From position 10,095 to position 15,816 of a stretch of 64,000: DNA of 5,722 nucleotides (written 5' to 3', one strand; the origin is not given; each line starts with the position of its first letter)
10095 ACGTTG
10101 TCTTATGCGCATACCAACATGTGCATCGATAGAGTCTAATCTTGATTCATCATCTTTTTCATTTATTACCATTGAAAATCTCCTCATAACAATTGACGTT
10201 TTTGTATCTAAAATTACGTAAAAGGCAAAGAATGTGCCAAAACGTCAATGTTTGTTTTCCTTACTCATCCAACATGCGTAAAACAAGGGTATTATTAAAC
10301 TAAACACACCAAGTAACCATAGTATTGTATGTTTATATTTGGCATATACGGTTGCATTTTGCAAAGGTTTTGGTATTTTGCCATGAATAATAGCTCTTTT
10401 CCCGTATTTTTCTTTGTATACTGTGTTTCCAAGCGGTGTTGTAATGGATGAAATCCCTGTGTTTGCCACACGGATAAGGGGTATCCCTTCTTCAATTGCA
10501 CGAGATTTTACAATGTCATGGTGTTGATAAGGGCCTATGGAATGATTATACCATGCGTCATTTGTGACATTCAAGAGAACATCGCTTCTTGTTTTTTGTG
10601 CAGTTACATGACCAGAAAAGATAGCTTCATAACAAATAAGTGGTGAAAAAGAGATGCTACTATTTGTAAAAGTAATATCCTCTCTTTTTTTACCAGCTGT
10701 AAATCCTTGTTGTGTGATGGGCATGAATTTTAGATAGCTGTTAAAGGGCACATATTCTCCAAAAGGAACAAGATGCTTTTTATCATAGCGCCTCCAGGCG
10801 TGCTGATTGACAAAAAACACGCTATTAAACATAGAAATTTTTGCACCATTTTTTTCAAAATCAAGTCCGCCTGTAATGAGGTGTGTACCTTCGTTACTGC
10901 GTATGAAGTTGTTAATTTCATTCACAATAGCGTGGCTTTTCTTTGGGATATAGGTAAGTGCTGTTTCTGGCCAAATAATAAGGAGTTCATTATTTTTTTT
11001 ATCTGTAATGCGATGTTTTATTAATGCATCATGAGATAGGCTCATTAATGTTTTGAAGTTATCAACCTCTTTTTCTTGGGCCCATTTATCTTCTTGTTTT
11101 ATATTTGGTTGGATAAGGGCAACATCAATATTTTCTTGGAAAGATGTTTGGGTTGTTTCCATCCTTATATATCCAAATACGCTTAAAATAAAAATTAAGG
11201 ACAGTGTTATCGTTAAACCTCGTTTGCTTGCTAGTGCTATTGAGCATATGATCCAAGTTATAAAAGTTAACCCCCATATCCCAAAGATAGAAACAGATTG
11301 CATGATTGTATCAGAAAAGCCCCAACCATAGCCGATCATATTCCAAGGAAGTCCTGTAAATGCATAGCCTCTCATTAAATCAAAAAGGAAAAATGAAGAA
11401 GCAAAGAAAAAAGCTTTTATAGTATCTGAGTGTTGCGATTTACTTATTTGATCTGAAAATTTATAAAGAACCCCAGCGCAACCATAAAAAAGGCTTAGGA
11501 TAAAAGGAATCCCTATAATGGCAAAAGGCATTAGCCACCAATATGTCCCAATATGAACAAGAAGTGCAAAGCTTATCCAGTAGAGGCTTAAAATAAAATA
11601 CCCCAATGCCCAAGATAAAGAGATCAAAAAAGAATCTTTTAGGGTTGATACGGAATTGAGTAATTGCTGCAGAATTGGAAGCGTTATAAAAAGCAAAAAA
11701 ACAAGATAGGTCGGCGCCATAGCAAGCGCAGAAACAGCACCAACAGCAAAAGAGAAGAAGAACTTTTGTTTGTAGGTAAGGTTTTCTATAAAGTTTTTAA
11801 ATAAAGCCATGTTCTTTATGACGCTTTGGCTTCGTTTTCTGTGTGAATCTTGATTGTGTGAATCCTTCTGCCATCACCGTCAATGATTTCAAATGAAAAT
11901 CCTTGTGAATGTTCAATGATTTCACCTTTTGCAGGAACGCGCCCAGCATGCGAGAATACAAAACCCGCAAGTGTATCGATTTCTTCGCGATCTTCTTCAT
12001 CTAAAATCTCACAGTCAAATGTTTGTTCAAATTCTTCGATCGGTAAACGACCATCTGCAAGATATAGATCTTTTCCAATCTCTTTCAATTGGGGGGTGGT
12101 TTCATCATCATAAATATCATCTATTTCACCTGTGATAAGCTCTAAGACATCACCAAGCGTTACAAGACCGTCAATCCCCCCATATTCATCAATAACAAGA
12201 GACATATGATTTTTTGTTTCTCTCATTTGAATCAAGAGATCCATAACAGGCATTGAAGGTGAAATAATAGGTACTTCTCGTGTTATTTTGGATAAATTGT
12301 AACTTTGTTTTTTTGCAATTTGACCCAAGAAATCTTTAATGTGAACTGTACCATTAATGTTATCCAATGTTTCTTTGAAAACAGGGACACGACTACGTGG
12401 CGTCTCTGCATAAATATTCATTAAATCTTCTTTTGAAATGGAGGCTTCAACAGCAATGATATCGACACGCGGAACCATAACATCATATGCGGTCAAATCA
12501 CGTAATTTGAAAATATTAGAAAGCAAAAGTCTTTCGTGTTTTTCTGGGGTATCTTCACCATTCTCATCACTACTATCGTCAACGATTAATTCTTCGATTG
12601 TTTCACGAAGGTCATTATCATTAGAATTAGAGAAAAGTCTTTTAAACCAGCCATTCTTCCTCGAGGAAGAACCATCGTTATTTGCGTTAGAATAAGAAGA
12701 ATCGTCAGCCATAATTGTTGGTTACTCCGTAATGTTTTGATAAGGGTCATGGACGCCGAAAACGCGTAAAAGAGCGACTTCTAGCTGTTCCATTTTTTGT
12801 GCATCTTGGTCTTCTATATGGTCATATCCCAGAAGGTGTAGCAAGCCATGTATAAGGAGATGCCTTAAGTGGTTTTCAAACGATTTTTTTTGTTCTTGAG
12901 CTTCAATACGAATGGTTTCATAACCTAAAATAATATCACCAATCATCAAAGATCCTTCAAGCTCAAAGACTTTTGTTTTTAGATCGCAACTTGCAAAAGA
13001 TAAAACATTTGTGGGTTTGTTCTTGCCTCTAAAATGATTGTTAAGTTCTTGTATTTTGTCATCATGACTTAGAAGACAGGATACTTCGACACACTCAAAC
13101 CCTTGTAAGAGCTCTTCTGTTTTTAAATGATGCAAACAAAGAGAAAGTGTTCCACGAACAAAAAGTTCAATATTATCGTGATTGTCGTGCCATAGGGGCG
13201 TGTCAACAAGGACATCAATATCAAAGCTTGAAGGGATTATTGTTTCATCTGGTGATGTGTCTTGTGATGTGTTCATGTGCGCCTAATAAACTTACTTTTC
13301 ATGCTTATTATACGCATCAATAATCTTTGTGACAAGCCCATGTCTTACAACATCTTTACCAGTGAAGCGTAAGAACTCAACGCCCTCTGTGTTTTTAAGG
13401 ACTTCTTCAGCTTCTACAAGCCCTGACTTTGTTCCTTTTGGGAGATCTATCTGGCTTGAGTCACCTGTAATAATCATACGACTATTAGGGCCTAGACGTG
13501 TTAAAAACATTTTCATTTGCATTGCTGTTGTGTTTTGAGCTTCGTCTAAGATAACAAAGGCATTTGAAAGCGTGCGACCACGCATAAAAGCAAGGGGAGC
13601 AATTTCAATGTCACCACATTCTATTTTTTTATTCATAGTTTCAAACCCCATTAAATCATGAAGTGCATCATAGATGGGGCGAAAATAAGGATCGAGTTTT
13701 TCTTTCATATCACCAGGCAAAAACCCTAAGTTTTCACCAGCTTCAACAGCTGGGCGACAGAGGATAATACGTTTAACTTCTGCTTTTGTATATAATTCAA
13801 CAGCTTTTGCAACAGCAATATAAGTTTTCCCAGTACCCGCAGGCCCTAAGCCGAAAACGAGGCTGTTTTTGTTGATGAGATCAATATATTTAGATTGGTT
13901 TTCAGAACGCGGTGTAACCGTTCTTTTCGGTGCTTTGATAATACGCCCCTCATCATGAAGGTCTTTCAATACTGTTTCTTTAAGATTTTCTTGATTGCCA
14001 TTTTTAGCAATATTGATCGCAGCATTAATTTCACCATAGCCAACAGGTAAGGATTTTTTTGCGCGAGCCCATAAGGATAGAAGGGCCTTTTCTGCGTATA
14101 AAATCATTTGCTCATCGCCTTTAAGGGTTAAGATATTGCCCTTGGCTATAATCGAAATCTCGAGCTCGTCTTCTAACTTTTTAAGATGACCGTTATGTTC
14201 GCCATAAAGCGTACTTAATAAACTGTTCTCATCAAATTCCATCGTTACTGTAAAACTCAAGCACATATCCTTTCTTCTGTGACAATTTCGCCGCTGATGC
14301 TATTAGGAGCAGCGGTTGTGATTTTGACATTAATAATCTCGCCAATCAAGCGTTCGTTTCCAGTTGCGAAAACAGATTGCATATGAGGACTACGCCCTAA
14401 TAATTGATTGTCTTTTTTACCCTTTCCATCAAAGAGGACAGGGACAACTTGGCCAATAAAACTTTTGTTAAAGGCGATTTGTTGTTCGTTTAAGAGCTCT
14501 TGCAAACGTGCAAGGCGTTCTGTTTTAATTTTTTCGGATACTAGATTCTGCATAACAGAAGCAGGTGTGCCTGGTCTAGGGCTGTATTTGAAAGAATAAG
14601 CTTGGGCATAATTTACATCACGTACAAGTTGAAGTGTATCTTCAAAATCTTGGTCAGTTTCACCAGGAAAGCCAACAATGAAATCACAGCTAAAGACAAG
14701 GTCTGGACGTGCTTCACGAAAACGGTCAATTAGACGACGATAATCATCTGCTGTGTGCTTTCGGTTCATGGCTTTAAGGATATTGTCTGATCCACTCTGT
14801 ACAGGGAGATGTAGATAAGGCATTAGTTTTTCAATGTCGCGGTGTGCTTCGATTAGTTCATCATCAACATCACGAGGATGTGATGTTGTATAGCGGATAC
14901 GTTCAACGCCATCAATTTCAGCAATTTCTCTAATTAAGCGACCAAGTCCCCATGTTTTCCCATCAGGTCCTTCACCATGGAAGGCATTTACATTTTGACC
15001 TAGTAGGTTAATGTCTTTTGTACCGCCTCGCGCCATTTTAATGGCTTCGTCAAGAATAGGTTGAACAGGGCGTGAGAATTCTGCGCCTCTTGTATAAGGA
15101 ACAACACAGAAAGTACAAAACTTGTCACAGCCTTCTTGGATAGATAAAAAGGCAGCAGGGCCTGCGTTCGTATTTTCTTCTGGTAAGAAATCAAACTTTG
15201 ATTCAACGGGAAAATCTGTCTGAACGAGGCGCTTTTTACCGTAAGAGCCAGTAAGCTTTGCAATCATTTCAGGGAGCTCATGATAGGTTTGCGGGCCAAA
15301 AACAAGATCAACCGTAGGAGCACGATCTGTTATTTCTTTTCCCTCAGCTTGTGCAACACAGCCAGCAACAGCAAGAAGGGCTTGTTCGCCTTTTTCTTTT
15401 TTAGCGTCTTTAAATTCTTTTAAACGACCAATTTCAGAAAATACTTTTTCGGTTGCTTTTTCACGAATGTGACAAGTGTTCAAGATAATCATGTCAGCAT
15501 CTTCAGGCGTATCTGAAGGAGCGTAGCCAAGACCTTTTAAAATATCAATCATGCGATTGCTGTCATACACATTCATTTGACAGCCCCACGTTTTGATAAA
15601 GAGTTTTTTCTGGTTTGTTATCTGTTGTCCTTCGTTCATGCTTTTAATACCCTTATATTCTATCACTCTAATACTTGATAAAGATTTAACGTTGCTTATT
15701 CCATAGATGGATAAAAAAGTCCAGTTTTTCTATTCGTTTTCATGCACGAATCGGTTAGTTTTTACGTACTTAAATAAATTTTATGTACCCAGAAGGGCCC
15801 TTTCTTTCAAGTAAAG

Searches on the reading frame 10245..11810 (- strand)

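Call 74: search_protein_families(library=pfam, proteins=[window:10245-11810:-], max_evalue=0.00001)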
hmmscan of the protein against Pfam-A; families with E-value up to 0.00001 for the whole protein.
window:10245-11810:- (521 aa): 2 families
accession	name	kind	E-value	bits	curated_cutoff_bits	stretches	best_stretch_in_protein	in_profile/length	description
PF00795.27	CN_hydrolase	-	1.4e-21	77.5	23.2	1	230-469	2-236/256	Carbon-nitrogen hydrolase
PF20154.4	LNT_N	-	7.2e-20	72.2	27.1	1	24-189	2-157/159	Apolipoprotein N-acyltransferase N-terminal domain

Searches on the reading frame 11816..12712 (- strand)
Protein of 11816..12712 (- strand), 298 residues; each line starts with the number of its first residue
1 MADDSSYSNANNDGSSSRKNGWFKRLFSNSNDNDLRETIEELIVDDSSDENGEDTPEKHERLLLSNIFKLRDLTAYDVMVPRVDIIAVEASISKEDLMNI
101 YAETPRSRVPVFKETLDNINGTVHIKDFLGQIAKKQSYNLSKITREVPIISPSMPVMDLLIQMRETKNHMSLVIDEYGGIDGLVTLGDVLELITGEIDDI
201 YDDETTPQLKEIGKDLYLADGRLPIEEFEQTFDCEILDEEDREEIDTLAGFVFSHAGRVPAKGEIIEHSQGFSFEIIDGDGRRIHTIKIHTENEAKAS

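Call 90: search_protein_families(library=pfam, proteins=[window:11816-12712:-], max_evalue=0.00001)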
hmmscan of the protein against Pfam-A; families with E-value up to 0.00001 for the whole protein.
window:11816-12712:- (298 aa): 2 families
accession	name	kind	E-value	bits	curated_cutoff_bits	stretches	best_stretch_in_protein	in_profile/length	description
PF03471.22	CorC_HlyC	-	2.7e-18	66.2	27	1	211-291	2-79/81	Transporter associated domain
PF00571.33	CBS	-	3.4e-12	46.9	24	1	144-193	6-55/57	CBS domain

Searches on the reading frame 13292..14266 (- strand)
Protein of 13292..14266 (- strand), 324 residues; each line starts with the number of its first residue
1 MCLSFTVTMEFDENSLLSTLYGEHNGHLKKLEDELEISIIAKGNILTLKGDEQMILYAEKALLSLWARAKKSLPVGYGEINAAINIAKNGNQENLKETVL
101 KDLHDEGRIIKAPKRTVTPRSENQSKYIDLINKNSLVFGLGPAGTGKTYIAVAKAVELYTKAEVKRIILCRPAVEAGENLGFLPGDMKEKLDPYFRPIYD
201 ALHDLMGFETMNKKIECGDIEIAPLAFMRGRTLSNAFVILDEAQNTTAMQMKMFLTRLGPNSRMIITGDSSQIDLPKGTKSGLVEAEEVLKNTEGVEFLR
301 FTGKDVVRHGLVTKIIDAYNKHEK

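Call 90: search_protein_families(library=pfam, proteins=[window:13292-14266:-], max_evalue=0.00001)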
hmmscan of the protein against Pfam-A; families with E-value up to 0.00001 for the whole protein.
window:13292-14266:- (324 aa): 3 families
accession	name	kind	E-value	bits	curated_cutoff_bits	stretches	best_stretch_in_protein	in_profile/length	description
PF02562.22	PhoH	-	2.4e-94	315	27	1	117-320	2-205/205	PhoH-like protein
PF13245.12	AAA_19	-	7.2e-10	39.6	25.1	1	131-273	8-129/134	AAA domain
PF13604.12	AAA_30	-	2.6e-07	31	27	1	123-273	5-128/191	AAA domain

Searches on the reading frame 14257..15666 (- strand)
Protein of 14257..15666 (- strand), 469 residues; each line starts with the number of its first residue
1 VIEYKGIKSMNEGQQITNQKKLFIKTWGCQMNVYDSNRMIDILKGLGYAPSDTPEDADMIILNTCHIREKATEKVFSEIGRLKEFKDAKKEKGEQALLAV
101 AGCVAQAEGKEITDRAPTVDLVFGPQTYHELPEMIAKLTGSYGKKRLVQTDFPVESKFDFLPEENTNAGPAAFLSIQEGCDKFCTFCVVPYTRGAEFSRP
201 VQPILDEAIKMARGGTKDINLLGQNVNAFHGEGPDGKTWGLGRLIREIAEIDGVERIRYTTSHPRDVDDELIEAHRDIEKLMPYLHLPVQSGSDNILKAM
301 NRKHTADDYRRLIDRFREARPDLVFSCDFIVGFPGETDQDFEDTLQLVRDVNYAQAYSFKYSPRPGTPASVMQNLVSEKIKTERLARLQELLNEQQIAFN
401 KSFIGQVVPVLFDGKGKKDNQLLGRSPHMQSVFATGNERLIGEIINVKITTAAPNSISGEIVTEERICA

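Call 90: search_protein_families(library=pfam, proteins=[window:14257-15666:-], max_evalue=0.00001)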
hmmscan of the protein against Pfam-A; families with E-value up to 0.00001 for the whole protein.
window:14257-15666:- (469 aa): 3 families
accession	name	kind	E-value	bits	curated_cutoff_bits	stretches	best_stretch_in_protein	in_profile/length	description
PF00919.26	UPF0004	-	7.4e-31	106.5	27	1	21-124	1-98/98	Uncharacterized protein family UPF0004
PF04055.27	Radical_SAM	-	2e-29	103.4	29.5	1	175-348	2-166/166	Radical SAM superfamily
PF01938.26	TRAM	-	3.2e-09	37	21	1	402-462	2-61/61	TRAM domain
